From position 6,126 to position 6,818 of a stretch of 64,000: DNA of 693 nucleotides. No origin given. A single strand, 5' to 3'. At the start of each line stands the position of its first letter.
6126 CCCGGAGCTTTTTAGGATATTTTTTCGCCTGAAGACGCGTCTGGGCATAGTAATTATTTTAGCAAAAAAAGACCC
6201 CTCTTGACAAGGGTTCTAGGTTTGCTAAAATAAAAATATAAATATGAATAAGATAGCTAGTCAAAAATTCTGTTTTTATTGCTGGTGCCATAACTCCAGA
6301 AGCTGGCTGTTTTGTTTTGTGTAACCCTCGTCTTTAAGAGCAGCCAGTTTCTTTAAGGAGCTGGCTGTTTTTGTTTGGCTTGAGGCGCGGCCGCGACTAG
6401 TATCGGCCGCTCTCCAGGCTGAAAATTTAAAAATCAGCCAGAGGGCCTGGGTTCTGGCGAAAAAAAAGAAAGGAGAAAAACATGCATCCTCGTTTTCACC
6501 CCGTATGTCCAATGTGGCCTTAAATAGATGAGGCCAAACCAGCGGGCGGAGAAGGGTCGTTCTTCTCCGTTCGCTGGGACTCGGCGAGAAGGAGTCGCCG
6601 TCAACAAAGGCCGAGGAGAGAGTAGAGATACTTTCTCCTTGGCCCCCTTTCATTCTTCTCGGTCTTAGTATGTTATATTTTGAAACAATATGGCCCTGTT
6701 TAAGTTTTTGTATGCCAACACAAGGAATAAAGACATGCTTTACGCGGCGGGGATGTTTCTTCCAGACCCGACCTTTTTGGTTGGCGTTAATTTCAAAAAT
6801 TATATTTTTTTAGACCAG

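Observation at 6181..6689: A 500-nt gene-free region: consensus promoter, Cys-rich mini-ORF, alternative hairpins, then three GC-rich stem-loops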

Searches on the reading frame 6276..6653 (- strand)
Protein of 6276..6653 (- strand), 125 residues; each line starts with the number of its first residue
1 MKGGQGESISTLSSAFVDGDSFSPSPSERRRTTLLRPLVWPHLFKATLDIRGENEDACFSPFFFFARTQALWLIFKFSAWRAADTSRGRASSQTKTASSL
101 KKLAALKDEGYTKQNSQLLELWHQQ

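Call 7: search_protein_families(library=pfam, proteins=[window:6276-6653:-], max_evalue=0.01)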
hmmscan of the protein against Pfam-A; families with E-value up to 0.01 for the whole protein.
window:6276-6653:- (125 aa): 0 families

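Call 19: list_cluster_members(proteins=[window:6276-6653:-, window:6528-6668:+, window:4254-6173:-, window:6434-6607:-])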
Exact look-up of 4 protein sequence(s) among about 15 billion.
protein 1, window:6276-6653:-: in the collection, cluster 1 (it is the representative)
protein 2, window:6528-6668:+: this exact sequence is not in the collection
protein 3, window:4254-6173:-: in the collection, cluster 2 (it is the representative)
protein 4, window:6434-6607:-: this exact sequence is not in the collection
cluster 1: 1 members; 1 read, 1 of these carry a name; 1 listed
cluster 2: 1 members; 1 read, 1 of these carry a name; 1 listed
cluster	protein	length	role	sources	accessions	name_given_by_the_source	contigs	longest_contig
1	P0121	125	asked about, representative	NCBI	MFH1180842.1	MAG: hypothetical protein V1705_00340 [bacterium]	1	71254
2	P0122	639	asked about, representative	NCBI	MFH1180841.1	MAG: PBP1A family penicillin-binding protein [bacterium]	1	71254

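Call 24: search_protein_representatives(protein=window:6276-6653:-)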
Query: 125 residues. Proteins with E-value up to 0.001 (for the whole library): 2; up to 1e-10: 1; up to 1e-30: 1. The best 2 are listed.
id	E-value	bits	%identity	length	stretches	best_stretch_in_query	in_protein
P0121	2.2e-77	273.4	100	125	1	1-125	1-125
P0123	3.9e-06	43.5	26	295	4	59-103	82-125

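Call 31: find_homologous_proteins(query=P0122, max_evalue=1e-40)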
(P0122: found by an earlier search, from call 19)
Query P0122 (639 aa): 7977 proteins with E <= 1e-40 among 8000 candidates; the best 120 are listed.
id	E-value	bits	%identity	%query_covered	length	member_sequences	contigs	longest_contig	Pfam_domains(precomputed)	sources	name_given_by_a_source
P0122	0.0e+0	1448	100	100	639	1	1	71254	PF00912.29,PF00905.28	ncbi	ncbi:MAG: PBP1A family penicillin-binding protein [bacterium]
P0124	0.0e+0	1025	72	94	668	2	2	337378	PF00912.29,PF00905.28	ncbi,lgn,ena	-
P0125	0.0e+0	1019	72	93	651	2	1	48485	PF00912.29,PF00905.28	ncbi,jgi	-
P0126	0.0e+0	1016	70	99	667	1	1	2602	PF00912.29,PF00905.28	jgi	jgi:1A family penicillin-binding protein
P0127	0.0e+0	1013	72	93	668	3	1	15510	PF00912.29,PF00905.28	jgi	-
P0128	0.0e+0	1012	69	99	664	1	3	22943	PF00912.29,PF00905.28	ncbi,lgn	ncbi:MAG: transglycosylase domain-containing protein [Candidatus Paceibacterales bacterium]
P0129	0.0e+0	1010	70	97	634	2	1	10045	PF00912.29,PF00905.28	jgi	-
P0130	0.0e+0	1010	69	100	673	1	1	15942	PF00912.29,PF00905.28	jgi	jgi:1A family penicillin-binding protein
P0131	1.9e-298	1009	70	99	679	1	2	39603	PF00912.29,PF00905.28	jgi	jgi:1A family penicillin-binding protein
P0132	5.1e-298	1008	72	93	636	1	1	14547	PF00912.29,PF00905.28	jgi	-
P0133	6.6e-298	1008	71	95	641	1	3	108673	PF00912.29,PF00905.28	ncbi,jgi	-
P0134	1.1e-297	1007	70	97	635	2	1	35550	PF00912.29,PF00905.28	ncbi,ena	-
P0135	4.2e-297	1005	72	93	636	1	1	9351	PF00912.29,PF00905.28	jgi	-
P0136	7.0e-297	1004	68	99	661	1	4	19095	PF00912.29,PF00905.28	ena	-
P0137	1.3e-296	1003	72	93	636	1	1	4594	PF00912.29,PF00905.28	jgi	-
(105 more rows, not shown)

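Call 32: find_encoding_contigs(protein=P0124, flank=4000, max_places=2)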
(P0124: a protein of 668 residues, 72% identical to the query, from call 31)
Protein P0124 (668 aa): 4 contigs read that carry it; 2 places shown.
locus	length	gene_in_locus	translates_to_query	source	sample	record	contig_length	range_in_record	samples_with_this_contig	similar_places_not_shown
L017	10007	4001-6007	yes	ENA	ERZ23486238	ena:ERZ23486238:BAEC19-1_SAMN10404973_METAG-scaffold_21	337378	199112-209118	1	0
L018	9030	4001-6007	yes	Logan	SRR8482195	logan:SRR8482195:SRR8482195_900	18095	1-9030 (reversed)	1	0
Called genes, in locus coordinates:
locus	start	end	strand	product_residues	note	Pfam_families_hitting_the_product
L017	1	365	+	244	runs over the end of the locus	PF20772:TACO1_YebC_N, PF01709:Transcrip_reg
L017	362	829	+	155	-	PF02075:RuvC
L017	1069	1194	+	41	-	-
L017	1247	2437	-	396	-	PF00579:tRNA-synt_1b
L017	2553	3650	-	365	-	PF05141:DIT1_PvcA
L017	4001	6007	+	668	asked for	PF00912:Transgly, PF00905:Transpeptidase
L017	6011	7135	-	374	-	PF00712:DNA_pol3_beta, PF02767:DNA_pol3_beta_2, PF02768:DNA_pol3_beta_3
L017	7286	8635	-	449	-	PF11638:DnaA_N, PF00308:Bac_DnaA, PF00004:AAA (weak), PF01695:IstB_IS21, PF08299:Bac_DnaA_C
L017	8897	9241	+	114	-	PF00825:Ribonuclease_P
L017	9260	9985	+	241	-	PF02096:60KD_IMP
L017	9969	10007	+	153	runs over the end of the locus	PF13083:KH_KhpA-B (faint), PF01424:R3H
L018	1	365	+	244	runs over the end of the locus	PF20772:TACO1_YebC_N, PF01709:Transcrip_reg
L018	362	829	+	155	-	PF02075:RuvC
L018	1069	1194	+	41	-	-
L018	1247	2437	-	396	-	PF00579:tRNA-synt_1b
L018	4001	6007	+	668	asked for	PF00912:Transgly, PF00905:Transpeptidase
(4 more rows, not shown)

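Call 33: find_encoding_contigs(protein=P0125, flank=4000, max_places=2)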
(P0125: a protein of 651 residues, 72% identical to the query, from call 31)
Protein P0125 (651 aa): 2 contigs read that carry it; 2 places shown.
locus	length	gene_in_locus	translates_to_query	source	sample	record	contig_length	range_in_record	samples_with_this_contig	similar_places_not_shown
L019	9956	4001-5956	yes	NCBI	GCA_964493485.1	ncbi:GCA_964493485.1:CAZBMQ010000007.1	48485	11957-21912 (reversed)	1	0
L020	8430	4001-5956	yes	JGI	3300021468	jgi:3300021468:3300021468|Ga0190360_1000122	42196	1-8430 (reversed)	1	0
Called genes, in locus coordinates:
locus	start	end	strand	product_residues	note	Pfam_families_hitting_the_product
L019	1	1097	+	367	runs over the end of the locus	PF00932:LTD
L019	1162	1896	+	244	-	PF20772:TACO1_YebC_N, PF01709:Transcrip_reg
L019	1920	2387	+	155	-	PF02075:RuvC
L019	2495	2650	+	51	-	-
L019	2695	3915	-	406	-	PF00579:tRNA-synt_1b, PF22421:SYY_C-terminal (weak)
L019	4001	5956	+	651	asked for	PF00912:Transgly, PF00905:Transpeptidase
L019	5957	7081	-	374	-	PF00712:DNA_pol3_beta, PF02767:DNA_pol3_beta_2, PF02768:DNA_pol3_beta_3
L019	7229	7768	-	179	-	PF08299:Bac_DnaA_C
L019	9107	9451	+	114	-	PF00825:Ribonuclease_P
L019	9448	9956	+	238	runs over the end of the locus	PF02096:60KD_IMP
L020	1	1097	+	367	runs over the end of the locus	PF00932:LTD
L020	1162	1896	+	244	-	PF20772:TACO1_YebC_N, PF01709:Transcrip_reg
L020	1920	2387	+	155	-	PF02075:RuvC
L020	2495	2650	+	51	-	-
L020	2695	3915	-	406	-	PF00579:tRNA-synt_1b, PF22421:SYY_C-terminal (weak)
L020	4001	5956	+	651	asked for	PF00912:Transgly, PF00905:Transpeptidase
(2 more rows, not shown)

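Call 34: find_encoding_contigs(protein=P0128, flank=4000, max_places=2)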
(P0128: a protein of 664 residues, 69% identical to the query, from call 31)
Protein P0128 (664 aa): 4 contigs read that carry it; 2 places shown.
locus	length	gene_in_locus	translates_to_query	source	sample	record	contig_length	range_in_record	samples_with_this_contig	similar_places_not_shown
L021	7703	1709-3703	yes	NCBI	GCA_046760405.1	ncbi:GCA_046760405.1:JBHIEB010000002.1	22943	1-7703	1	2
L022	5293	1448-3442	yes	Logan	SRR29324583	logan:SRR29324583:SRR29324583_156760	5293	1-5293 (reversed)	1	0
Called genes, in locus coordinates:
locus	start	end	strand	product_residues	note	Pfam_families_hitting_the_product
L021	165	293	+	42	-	-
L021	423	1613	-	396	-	PF01479:S4 (faint), PF00579:tRNA-synt_1b, PF22421:SYY_C-terminal (weak)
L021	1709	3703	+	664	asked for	PF00912:Transgly, PF00905:Transpeptidase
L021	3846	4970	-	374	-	PF00712:DNA_pol3_beta, PF02767:DNA_pol3_beta_2, PF02768:DNA_pol3_beta_3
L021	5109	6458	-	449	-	PF11638:DnaA_N, PF00308:Bac_DnaA, PF00004:AAA (weak), PF01695:IstB_IS21, PF08299:Bac_DnaA_C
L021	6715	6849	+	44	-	PF00468:Ribosomal_L34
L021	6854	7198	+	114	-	PF00825:Ribonuclease_P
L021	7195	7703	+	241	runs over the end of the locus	PF02096:60KD_IMP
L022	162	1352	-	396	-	PF01479:S4 (faint), PF00579:tRNA-synt_1b, PF22421:SYY_C-terminal (weak)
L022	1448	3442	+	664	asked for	PF00912:Transgly, PF00905:Transpeptidase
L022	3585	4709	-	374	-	PF00712:DNA_pol3_beta, PF02767:DNA_pol3_beta_2, PF02768:DNA_pol3_beta_3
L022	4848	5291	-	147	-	?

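Call 38: find_related_loci(query=P0122, collection=metagenome_contigs, flank=4500)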
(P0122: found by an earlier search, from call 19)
Query P0122 (639 aa) in metagenome_contigs; peptide patterns used: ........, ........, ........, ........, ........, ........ (x = any residue, [..] = any of these).
600 stretches matched a pattern (row limit reached: there are more); 554 encode a relative of the query (tblastn E <= 1e-3); the best 80 are kept; 80 distinct loci.
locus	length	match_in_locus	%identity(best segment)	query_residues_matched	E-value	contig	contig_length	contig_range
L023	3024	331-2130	72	35-633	0e+0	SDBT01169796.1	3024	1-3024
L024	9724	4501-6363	70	13-633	0e+0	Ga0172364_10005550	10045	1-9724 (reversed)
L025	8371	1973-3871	70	17-633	0e+0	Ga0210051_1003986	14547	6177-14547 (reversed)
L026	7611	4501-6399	69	17-633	0e+0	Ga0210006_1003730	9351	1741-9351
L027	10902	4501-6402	66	1-633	0e+0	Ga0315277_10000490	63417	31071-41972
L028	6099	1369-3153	70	42-633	0e+0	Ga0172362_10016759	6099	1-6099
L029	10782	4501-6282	72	42-634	0e+0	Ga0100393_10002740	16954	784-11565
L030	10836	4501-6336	68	23-633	0e+0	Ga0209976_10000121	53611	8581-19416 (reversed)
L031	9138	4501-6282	72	42-634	0e+0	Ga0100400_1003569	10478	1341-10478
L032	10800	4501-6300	71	36-634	0e+0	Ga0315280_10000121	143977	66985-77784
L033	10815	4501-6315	68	34-636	0e+0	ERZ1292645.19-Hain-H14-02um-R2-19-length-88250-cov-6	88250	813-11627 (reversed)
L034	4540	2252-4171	66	3-638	0e+0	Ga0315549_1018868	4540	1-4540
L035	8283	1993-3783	69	42-636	0e+0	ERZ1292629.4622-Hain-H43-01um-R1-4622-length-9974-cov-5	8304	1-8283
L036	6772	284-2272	65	1-633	0e+0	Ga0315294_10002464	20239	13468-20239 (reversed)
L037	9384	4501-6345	69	24-633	0e+0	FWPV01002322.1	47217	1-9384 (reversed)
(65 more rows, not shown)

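Call 50: search_protein_families(library=pfam, proteins=[L035:3-410:-, L035:476-676:-, L035:1180-1851:+, L033:2370-3122:-, L017:2553-3650:-], max_evalue=0.01)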
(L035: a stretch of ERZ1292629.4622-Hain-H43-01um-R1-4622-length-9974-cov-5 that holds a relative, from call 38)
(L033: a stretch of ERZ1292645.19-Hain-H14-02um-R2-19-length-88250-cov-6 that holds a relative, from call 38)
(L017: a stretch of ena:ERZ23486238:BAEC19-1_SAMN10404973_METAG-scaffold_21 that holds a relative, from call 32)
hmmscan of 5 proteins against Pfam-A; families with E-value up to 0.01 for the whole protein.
L035:3-410:- (136 aa): 0 families

L035:476-676:- (66 aa): 0 families

L035:1180-1851:+ (223 aa): 1 family
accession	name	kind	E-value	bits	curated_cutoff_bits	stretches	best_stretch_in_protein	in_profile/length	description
PF01797.21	Y1_Tnp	-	9.4e-13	48.8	23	1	65-154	27-121/121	Transposase IS200 like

L033:2370-3122:- (250 aa): 1 family
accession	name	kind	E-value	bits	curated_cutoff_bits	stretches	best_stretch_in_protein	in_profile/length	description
PF00557.29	Peptidase_M24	-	1.5e-44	152.7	23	1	53-234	26-208/208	Metallopeptidase family M24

L017:2553-3650:- (365 aa): 1 family
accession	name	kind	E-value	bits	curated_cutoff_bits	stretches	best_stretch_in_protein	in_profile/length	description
PF05141.17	DIT1_PvcA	-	2.8e-18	66.9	26.4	1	87-216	1-134/273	Pyoverdine/dityrosine biosynthesis protein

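Call 66: find_homologous_proteins(query=L033:2370-3122:-, max_evalue=1e-30)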
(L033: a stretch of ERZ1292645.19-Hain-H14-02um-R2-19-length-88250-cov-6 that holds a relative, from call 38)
Query L033:2370-3122:- (250 aa): 1043 proteins with E <= 1e-30 among 2046 candidates; the best 120 are listed.
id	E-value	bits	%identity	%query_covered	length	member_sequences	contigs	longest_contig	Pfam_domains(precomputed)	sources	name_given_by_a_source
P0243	1.1e-157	541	100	100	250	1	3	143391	PF00557.30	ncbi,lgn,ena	ncbi:MAG: Xaa-Pro peptidase family protein [Patescibacteria group bacterium]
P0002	7.2e-95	335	61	96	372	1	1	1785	PF00557.30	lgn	-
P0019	2.9e-93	330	57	100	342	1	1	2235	PF00557.30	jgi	-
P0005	1.4e-92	328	60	96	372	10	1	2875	PF00557.30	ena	-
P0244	5.6e-89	316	56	96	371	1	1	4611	PF00557.30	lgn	-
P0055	2.9e-85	304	56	97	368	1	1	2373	PF00557.30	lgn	-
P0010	3.9e-85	304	55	97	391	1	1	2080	PF00557.30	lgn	-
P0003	4.2e-85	303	56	97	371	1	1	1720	PF00557.30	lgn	-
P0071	4.6e-85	303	56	97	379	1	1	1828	PF00557.30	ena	-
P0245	2.2e-83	298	57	96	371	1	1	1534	PF00557.30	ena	-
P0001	5.4e-83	297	56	96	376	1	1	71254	PF00557.30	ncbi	ncbi:MAG: M24 family metallopeptidase [bacterium]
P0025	5.9e-83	296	55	97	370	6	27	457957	PF00557.30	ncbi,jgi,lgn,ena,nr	ncbi:MAG: hypothetical protein UX02_C0002G0053 [Candidatus Moranbacteria bacterium GW2011_GWC1_45_18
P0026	1.4e-82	295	56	96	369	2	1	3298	PF00557.30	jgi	-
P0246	1.5e-82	295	55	96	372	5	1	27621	PF00557.30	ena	-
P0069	2.6e-82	294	53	97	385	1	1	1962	PF00557.30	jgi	jgi:Xaa-Pro aminopeptidase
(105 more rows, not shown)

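Call 68: find_encoding_contigs(protein=P0243, flank=3500, max_places=4)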
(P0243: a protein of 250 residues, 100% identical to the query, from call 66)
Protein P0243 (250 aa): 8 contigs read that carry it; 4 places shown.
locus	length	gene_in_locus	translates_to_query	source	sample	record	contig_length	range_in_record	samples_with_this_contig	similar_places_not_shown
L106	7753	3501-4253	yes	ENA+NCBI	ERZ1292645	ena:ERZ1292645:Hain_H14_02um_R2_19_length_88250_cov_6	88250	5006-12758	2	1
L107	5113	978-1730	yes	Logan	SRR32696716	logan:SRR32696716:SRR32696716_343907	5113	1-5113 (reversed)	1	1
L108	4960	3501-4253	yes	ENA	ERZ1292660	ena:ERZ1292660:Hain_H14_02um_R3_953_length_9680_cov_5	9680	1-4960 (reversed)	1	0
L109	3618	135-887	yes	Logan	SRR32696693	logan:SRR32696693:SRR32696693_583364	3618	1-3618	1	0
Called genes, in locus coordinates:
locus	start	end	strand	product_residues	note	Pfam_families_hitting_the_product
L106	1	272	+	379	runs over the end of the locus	PF00712:DNA_pol3_beta, PF02767:DNA_pol3_beta_2, PF02768:DNA_pol3_beta_3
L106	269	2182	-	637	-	PF00912:Transgly, PF00905:Transpeptidase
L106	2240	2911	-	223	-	PF01797:Y1_Tnp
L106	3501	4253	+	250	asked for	PF00557:Peptidase_M24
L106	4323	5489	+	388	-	PF00579:tRNA-synt_1b, PF22421:SYY_C-terminal, PF01479:S4 (weak)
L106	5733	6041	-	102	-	-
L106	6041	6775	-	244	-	PF20772:TACO1_YebC_N, PF01709:Transcrip_reg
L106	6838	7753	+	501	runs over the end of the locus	PF01726:LexA_DNA_bind, PF00717:Peptidase_S24, PF01555:N6_N4_Mtase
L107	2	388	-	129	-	?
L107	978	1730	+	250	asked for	PF00557:Peptidase_M24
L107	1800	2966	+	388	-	PF00579:tRNA-synt_1b, PF22421:SYY_C-terminal, PF01479:S4 (weak)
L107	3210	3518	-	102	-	-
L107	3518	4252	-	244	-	PF20772:TACO1_YebC_N, PF01709:Transcrip_reg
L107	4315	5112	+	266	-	?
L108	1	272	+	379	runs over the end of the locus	PF00712:DNA_pol3_beta, PF02767:DNA_pol3_beta_2, PF02768:DNA_pol3_beta_3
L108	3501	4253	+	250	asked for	PF00557:Peptidase_M24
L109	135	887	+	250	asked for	PF00557:Peptidase_M24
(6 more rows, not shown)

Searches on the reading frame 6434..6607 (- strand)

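Call 7: search_protein_families(library=pfam, proteins=[window:6434-6607:-], max_evalue=0.01)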
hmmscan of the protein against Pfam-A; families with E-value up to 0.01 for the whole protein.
window:6434-6607:- (57 aa): 0 families

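Call 50: search_protein_families(library=pfam, proteins=[L035:3-410:-, L035:476-676:-, L035:1180-1851:+, L033:2370-3122:-, L017:2553-3650:-], max_evalue=0.01)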
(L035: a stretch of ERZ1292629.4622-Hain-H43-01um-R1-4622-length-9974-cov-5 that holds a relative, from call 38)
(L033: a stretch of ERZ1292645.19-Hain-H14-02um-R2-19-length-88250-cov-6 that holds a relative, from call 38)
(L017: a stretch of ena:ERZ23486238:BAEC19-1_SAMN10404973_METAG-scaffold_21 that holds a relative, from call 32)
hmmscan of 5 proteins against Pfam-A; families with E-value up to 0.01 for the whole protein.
L035:3-410:- (136 aa): 0 families

L035:476-676:- (66 aa): 0 families

L035:1180-1851:+ (223 aa): 1 family
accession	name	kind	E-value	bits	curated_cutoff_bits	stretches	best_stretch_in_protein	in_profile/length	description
PF01797.21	Y1_Tnp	-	9.4e-13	48.8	23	1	65-154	27-121/121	Transposase IS200 like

L033:2370-3122:- (250 aa): 1 family
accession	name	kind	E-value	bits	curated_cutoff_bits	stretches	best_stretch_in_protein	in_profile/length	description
PF00557.29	Peptidase_M24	-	1.5e-44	152.7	23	1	53-234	26-208/208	Metallopeptidase family M24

L017:2553-3650:- (365 aa): 1 family
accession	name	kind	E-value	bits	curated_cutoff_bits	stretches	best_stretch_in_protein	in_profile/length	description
PF05141.17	DIT1_PvcA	-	2.8e-18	66.9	26.4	1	87-216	1-134/273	Pyoverdine/dityrosine biosynthesis protein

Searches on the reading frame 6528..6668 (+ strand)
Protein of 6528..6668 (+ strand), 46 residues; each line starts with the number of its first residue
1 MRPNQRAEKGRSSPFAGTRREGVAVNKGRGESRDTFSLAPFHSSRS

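Call 7: search_protein_families(library=pfam, proteins=[window:6528-6668:+], max_evalue=0.01)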
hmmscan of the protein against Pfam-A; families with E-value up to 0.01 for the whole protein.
window:6528-6668:+ (46 aa): 0 families

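Call 50: search_protein_families(library=pfam, proteins=[L035:3-410:-, L035:476-676:-, L035:1180-1851:+, L033:2370-3122:-, L017:2553-3650:-], max_evalue=0.01)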
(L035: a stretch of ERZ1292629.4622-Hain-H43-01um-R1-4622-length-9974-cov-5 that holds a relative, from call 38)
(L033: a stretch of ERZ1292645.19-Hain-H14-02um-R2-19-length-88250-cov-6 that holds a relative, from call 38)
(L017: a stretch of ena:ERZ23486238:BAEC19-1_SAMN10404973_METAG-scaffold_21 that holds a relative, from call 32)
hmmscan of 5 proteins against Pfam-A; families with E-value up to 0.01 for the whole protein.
L035:3-410:- (136 aa): 0 families

L035:476-676:- (66 aa): 0 families

L035:1180-1851:+ (223 aa): 1 family
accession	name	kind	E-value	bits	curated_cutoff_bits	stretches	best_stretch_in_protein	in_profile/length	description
PF01797.21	Y1_Tnp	-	9.4e-13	48.8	23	1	65-154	27-121/121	Transposase IS200 like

L033:2370-3122:- (250 aa): 1 family
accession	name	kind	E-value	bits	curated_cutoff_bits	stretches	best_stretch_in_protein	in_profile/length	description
PF00557.29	Peptidase_M24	-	1.5e-44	152.7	23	1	53-234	26-208/208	Metallopeptidase family M24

L017:2553-3650:- (365 aa): 1 family
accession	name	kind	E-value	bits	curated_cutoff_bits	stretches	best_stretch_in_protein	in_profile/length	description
PF05141.17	DIT1_PvcA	-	2.8e-18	66.9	26.4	1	87-216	1-134/273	Pyoverdine/dityrosine biosynthesis protein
